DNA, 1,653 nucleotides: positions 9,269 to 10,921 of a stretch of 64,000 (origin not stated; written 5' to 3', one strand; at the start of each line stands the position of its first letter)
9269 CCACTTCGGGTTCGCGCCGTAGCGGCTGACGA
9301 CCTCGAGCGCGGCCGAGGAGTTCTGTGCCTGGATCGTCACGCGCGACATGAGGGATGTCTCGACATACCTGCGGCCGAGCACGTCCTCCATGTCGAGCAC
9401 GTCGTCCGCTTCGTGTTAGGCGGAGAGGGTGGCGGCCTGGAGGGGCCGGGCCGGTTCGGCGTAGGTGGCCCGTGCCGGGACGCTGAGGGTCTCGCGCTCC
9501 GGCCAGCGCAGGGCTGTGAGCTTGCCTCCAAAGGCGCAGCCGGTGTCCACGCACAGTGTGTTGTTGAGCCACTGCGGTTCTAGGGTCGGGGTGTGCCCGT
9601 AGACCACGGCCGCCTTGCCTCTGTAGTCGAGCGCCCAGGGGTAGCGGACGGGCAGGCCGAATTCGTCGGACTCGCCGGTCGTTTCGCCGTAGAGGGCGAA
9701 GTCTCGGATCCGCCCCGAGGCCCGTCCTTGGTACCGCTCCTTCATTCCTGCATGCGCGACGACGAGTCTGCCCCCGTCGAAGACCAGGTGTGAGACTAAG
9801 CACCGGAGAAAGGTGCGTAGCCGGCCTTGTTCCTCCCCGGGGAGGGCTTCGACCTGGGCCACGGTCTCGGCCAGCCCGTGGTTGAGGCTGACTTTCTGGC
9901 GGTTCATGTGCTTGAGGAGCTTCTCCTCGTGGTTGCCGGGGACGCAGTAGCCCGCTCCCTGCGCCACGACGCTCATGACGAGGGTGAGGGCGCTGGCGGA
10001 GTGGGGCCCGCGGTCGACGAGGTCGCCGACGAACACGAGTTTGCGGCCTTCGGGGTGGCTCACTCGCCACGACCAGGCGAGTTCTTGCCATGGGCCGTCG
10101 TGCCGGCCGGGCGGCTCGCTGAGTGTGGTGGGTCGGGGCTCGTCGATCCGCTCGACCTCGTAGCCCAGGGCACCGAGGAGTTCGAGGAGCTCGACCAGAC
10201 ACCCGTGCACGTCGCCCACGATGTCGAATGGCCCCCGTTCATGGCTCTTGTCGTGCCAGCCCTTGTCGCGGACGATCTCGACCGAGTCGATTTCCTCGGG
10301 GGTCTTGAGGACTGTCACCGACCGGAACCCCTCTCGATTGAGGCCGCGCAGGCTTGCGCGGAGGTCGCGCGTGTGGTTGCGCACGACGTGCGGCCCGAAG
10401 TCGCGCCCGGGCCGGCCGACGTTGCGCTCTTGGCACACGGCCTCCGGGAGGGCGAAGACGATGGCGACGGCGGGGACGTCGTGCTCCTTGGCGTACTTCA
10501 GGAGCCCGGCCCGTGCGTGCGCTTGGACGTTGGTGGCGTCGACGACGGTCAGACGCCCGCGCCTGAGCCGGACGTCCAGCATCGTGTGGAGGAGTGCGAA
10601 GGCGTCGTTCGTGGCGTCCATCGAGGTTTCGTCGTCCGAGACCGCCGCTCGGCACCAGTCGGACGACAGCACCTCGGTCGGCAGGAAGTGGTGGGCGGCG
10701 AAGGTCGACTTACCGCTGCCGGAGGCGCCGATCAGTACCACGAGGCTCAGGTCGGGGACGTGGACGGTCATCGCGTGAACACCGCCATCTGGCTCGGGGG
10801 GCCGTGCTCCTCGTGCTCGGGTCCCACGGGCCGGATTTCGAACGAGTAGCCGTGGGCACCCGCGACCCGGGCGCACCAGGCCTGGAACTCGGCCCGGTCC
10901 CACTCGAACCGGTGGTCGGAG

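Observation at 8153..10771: Pnkp RNA-repair enzyme split by one in-frame TAA at the phosphatase/ligase domain boundary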

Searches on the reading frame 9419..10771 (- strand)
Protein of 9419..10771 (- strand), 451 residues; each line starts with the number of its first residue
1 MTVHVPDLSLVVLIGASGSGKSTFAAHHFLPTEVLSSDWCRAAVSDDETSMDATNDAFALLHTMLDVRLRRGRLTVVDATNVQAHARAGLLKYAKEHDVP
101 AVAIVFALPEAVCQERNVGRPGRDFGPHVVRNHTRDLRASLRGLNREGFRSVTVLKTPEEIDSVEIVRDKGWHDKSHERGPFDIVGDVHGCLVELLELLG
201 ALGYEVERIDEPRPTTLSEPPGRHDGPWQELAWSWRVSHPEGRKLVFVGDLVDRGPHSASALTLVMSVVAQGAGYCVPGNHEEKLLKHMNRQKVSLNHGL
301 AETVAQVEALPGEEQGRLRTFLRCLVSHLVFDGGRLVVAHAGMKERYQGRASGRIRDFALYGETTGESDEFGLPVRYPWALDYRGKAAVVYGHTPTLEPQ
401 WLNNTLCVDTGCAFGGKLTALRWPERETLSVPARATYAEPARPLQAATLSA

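Call 5: search_protein_families(library=ncbifam, proteins=[window:9419-10771:-])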
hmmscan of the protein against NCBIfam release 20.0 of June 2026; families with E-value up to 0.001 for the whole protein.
window:9419-10771:- (451 aa): 6 families
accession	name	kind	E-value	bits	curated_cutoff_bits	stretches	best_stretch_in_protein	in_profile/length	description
TIGR04075.1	bacter_Pnkp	equivalog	7.5e-198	659.6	750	1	1-448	1-428/851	polynucleotide kinase-phosphatase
NF010148.0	PRK13625.1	equivalog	2.1e-68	230.5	340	1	239-438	34-237/245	bis(5'-nucleosyl)-tetraphosphatase PrpE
NF001204.0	PRK00166.1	equivalog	1.1e-21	77.4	176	2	240-348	27-128/276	symmetrical bis(5'-nucleosyl)-tetraphosphatase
NF008516.0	PRK11439.1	equivalog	6.7e-11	42.6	326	1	240-296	43-95/218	protein-serine/threonine phosphatase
TIGR00668.1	apaH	equivalog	8.2e-11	41.9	222.85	1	386-432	220-267/279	bis(5'-nucleosyl)-tetraphosphatase (symmetrical) ApaH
TIGR01663.1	PNK-3'Pase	equivalog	6.7e-07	28.1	502.8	1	9-112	365-455/520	bifunctional polynucleotide phosphatase/kinase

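Call 6: find_encoding_contigs(protein=window:9419-10771:-, flank=5000, max_places=10)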
Protein window:9419-10771:- (451 aa): no gene with exactly this product is on record in the collection.

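Call 10: find_related_loci(query=window:9419-10771:-, collection=genome_contigs, flank=5000)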
Query window:9419-10771:- (451 aa) in genome_contigs; peptide patterns used: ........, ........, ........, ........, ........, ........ (x = any residue, [..] = any of these).
71 stretches matched a pattern; 42 encode a relative of the query (tblastn E <= 1e-3); 42 distinct loci.
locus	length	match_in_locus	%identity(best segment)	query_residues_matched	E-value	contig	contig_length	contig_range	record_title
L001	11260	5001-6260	60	1-444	7e-170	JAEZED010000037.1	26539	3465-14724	MAG: Planctomycetota bacterium isolate OH_CBrB_320 k127_1850506, whole genome shotgun sequence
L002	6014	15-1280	59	1-444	3e-168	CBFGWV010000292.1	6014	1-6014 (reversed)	MAG TPA_asm: uncultured Candidatus Competibacteraceae bacterium isolate SRR17295757_concoct_136 genome assembly, contig:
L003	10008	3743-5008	57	1-444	1e-166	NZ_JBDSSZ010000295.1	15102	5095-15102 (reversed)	MAG: Capsulimonas sp. isolate cluster1_bin.546 k127_3632623, whole genome shotgun sequence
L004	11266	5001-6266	57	1-444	4e-166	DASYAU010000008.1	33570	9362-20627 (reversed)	MAG TPA_asm: Candidatus Korobacter sp. isolate SMAG_U4889 k141_531704, whole genome shotgun sequence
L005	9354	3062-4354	58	1-451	8e-165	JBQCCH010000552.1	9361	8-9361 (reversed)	MAG: Tepidisphaeraceae bacterium isolate bin008 k141_4758133, whole genome shotgun sequence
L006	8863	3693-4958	57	1-444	1e-164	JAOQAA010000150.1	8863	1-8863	MAG: Capsulimonas sp. isolate RYN_270 scaffold_3375723, whole genome shotgun sequence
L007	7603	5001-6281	59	1-444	3e-164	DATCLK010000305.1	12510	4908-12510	MAG TPA_asm: Longimicrobiales bacterium isolate SMAG_U7120 k141_427021, whole genome shotgun sequence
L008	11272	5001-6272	59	3-446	5e-164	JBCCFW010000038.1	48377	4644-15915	MAG: Acidobacteriota bacterium isolate P01_B01_bin.29 k141_3964931_length_48377_cov_38.9916, whole genome shotgun sequen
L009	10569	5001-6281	58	1-444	5e-164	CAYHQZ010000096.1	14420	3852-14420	MAG TPA_asm: uncultured Planctomycetia bacterium isolate ERP119705_co14_256 genome assembly, contig: NODE_4901_length_14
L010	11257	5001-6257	57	1-444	3e-163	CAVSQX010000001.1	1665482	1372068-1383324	MAG: uncultured Phycisphaerales bacterium isolate MFD04463.bin.2.6 genome assembly, contig: contig_17532, whole genome s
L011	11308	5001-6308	56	2-445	1e-162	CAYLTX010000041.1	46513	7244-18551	MAG TPA_asm: uncultured Bradymonadales bacterium isolate SRP332253_co1_289 genome assembly, contig: NODE_913_length_4651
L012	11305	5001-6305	57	1-451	2e-162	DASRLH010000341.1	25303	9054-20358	MAG TPA_asm: Tepidisphaeraceae bacterium isolate SMAG_U10183 k141_704530, whole genome shotgun sequence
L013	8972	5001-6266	57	1-444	3e-162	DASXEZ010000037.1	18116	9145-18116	MAG TPA_asm: Solirubrobacteraceae bacterium isolate SMAG_U5125 k141_1020155, whole genome shotgun sequence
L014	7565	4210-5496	55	1-445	5e-162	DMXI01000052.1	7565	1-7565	MAG TPA_asm: Microscillaceae bacterium isolate UBA11690 contig_401, whole genome shotgun sequence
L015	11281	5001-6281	58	2-444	1e-161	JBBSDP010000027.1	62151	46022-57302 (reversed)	MAG: Tepidisphaerales bacterium isolate LS1_sbin.17 LS1_sbin.17_K_832923_L_62151_cov_28.4193, whole genome shotgun seque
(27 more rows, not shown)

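Call 15: search_protein_families(library=pfam, proteins=[window:9419-10771:-])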
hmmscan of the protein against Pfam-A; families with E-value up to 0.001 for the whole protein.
window:9419-10771:- (451 aa): 3 families
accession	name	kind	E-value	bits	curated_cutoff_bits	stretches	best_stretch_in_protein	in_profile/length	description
PF13671.12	AAA_33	-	7.3e-30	104.6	27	1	10-142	1-141/143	AAA domain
PF00149.33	Metallophos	-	5.2e-13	50.3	21.5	1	181-395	2-189/191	Calcineurin-like phosphoesterase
PF08433.16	KTI12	-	0.00092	19.2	22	0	9-121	2-120/271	Chromatin associated protein KTI12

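Call 21: search_solved_structures(query=window:9419-10771:-, show_alignments=1)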
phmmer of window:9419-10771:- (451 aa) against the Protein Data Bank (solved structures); distinct sequences matched with E-value up to 0.001: 12.
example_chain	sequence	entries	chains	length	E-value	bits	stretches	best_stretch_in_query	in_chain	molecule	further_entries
4j6o_A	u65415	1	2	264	1.5e-91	310.6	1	172-441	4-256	Metallophosphoesterase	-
4gp6_A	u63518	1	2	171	6.3e-54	186.6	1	2-167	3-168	Metallophosphoesterase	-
4gp7_A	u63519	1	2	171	3.1e-53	184.3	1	2-167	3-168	Metallophosphoesterase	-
4jst_A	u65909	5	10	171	3.1e-53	184.3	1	2-167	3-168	Metallophosphoesterase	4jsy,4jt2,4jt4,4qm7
4mde_A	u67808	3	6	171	5.9e-53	183.4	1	2-167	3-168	Metallophosphoesterase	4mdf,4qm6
2qjc_A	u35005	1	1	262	1.8e-13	53.2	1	244-433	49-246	Diadenosine tetraphosphatase, putative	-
1g5b_A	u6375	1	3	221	1.1e-08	37.4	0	383-421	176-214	SERINE/THREONINE PROTEIN PHOSPHATASE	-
2dfj_A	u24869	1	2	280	1.3e-08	37.2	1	385-433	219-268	diadenosinetetraphosphatase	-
9olz_A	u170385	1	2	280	2.1e-08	36.5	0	385-433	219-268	Bis(5'-nucleosyl)-tetraphosphatase [symmetrical]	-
9ojd_A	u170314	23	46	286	2.2e-08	36.5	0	385-433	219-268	Bis(5'-nucleosyl)-tetraphosphatase [symmetrical] | Bis(5'-nucleosyl)-tetraphosphatase, symmetrical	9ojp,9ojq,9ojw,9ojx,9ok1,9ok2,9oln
9oly_A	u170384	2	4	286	3e-07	32.7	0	385-433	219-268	Bis(5'-nucleosyl)-tetraphosphatase [symmetrical]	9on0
9t9n_A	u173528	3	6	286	1.5e-06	30.4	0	240-348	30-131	Bis(5'-nucleosyl)-tetraphosphatase, symmetrical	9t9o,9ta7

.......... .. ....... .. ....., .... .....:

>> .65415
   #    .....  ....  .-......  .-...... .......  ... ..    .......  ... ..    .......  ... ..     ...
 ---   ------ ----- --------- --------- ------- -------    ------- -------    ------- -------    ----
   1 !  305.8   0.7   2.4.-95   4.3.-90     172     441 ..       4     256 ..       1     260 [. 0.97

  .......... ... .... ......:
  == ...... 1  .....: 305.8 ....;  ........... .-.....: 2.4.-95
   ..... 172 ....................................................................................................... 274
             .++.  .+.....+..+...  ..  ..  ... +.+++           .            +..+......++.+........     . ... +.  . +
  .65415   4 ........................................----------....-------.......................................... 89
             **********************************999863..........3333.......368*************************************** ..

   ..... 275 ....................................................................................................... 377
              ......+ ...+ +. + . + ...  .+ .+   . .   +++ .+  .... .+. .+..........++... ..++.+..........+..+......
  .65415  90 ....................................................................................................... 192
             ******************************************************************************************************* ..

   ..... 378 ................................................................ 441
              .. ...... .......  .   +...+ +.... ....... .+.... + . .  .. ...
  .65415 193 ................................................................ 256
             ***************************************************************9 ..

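Call 22: find_homologous_proteins(query=window:9419-10771:-)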
Query window:9419-10771:- (451 aa): 7884 proteins with E <= 0.001 among 8000 candidates; the best 120 are listed.
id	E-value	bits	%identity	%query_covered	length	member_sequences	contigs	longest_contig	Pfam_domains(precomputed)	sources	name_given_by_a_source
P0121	0.0e+0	1040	100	100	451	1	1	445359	PF00149.34,PF13671.13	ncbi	-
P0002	2.7e-268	908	86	100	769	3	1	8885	PF00149.34,PF13671.13,PF16542.11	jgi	jgi:protein phosphatase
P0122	3.5e-169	581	60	98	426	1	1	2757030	PF00149.34,PF13671.13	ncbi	-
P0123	2.5e-164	565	57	100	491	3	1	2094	PF00149.34,PF13671.13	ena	-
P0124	3.0e-164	565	58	100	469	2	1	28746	PF00149.34,PF13671.13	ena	-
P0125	1.0e-163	563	60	98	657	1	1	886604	PF00149.34,PF13671.13,PF16542.11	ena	-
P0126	2.7e-163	562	58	100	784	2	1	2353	PF00149.34,PF13671.13,PF08433.17,PF16542.11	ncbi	ncbi:MAG: polynucleotide kinase-phosphatase, partial [Tepidiformaceae bacterium]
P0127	2.9e-163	562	60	98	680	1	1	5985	PF00149.34,PF13671.13,PF16542.11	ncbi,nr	ncbi:MAG: polynucleotide kinase-phosphatase, partial [Planctomycetes bacterium]|nr:polynucleotide ki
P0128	2.9e-163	562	61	98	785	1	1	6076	PF00149.34,PF13671.13,PF16542.11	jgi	-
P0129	8.2e-163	560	59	98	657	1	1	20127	PF00149.34,PF13671.13,PF16542.11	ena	-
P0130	1.1e-162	560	57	100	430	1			PF00149.34,PF13671.13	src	-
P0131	1.5e-162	560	60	99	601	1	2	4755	PF13977.12,PF00149.34,PF13671.13,PF16542.11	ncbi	ncbi:MAG: polynucleotide kinase-phosphatase, partial [Chloroflexota bacterium]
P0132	1.8e-162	559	59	99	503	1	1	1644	PF00149.34,PF13671.13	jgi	jgi:protein phosphatase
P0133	2.7e-162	559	60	98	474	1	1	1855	PF00149.34,PF13671.13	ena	-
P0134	2.8e-162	559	58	98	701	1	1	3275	PF00149.34,PF13671.13,PF16542.11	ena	-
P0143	3.5e-161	555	57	99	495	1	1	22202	PF00149.34,PF13671.13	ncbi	-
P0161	3.4e-160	552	57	98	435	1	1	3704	PF00149.34,PF13671.13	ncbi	-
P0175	1.4e-159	550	57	99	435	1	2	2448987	PF00149.34,PF13671.13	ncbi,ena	-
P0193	1.1e-158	547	58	98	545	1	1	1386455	PF00149.34,PF13671.13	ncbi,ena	-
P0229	1.3e-157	543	55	99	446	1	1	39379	PF00149.34,PF13671.13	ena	-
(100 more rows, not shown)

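Call 23: find_encoding_contigs(protein=P0121, flank=4000, max_places=5)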
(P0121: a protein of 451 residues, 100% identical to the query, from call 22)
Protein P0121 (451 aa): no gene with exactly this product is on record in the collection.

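Call 24: list_cluster_members(proteins=[P0121, P0122, P0175, P0229, P0124, P0143, P0161, P0193])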
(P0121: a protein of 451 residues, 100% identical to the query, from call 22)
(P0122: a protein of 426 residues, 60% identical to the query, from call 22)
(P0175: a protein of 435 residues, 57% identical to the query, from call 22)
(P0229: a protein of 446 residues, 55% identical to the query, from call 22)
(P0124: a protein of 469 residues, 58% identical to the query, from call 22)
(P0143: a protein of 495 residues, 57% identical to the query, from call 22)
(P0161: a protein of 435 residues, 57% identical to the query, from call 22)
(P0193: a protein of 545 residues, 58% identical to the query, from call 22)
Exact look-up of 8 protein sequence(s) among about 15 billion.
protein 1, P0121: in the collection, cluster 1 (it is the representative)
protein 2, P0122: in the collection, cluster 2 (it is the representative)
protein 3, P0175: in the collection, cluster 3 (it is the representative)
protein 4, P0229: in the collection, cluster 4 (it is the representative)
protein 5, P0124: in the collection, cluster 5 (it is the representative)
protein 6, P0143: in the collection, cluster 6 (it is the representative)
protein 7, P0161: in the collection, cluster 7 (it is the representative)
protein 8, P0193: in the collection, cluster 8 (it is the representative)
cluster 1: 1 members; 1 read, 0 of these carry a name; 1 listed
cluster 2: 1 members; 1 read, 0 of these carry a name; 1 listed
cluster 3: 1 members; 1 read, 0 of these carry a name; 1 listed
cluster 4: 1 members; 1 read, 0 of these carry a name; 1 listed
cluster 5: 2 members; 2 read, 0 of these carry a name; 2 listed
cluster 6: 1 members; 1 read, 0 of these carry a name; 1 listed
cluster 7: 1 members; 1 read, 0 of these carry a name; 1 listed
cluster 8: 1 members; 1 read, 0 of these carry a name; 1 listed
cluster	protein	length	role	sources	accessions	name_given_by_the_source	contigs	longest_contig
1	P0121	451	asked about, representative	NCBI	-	-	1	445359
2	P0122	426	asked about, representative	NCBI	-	-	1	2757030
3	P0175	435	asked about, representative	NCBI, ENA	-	-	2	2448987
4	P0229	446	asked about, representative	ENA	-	-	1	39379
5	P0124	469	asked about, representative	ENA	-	-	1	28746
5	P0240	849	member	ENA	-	-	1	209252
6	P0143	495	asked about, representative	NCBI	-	-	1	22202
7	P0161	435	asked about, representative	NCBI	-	-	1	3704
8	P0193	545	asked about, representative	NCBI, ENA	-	-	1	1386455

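Call 25: find_encoding_contigs(protein=P0122, flank=4000, max_places=3)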
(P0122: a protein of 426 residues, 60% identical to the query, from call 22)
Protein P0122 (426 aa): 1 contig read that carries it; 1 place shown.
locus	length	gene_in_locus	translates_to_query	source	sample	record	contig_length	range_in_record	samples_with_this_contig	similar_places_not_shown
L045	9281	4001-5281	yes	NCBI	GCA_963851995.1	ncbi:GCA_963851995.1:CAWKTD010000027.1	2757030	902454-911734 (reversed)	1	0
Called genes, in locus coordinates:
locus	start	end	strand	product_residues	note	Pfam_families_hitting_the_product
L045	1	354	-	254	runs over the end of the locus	-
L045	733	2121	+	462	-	PF12623:Hen1_L, PF13489:Methyltransf_23, PF05175:MTS (weak), PF08241:Methyltransf_11, PF08242:Methyltransf_12, PF13649:Methyltransf_25, PF13847:Methyltransf_31 (weak)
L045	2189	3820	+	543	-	-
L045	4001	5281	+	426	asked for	PF13671:AAA_33, PF00149:Metallophos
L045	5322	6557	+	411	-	PF16542:PNKP_ligase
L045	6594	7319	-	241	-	-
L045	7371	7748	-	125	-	PF00355:Rieske, PF13806:Rieske_2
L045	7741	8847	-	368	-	PF04909:Amidohydro_2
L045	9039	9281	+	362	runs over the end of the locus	PF01321:Creatinase_N, PF00557:Peptidase_M24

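Call 26: find_encoding_contigs(protein=P0175, flank=4000, max_places=3)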
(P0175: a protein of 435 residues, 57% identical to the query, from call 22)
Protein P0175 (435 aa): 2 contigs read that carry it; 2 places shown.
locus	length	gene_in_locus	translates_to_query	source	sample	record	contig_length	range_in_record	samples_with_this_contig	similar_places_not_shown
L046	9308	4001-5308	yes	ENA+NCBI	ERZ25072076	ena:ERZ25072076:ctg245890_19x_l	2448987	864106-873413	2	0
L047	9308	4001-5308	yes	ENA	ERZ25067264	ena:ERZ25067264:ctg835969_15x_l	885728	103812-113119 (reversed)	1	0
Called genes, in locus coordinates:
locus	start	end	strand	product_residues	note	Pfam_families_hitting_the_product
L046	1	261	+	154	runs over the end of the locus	PF04134:DCC1-like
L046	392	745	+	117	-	PF00903:Glyoxalase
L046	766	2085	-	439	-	PF06123:CreD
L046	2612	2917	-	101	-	-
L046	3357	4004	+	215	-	PF13489:Methyltransf_23, PF05175:MTS (weak), PF08241:Methyltransf_11 (weak), PF08242:Methyltransf_12, PF13649:Methyltransf_25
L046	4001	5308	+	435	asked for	PF13671:AAA_33, PF00149:Metallophos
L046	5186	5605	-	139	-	PF08447:PAS_3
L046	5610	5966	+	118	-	-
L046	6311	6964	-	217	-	-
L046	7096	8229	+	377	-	PF00149:Metallophos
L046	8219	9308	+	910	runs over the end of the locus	PF02463:SMC_N (faint), PF13476:AAA_23, PF13514:AAA_27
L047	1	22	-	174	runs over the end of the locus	PF12802:MarR_2, PF08279:HTH_11 (weak)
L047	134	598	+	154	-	PF04134:DCC1-like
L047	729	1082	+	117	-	PF00903:Glyoxalase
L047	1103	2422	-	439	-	PF06123:CreD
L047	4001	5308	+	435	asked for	PF13671:AAA_33, PF00149:Metallophos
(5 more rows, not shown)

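Call 27: find_encoding_contigs(protein=P0229, flank=4000, max_places=3)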
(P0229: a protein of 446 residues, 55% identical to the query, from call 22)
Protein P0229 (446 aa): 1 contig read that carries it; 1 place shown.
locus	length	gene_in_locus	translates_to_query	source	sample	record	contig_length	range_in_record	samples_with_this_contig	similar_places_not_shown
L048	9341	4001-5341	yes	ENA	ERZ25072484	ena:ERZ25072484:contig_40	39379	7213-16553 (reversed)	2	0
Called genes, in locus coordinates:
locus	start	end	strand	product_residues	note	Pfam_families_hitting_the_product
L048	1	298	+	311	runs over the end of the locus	PF00491:Arginase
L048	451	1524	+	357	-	PF05222:AlaDh_PNT_N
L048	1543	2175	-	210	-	PF01810:LysE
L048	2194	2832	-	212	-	PF01810:LysE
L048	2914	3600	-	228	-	PF01177:Asp_Glu_race (weak)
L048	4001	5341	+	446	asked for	PF13671:AAA_33, PF00149:Metallophos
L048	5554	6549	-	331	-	PF24684:Vgb_lyase (weak), PF08450:SGL (faint), PF24684:Vgb_lyase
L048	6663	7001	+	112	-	-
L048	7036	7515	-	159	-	PF13302:Acetyltransf_3 (weak), PF00583:Acetyltransf_1, PF13673:Acetyltransf_10 (weak), PF13508:Acetyltransf_7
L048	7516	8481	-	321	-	PF02685:Glucokinase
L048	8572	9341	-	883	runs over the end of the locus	PF01590:GAF (weak), PF13185:GAF_2, PF13492:GAF_3 (faint), PF01590:GAF (weak), PF13185:GAF_2, PF01590:GAF (weak), PF13185:GAF_2, PF02518:HATPase_c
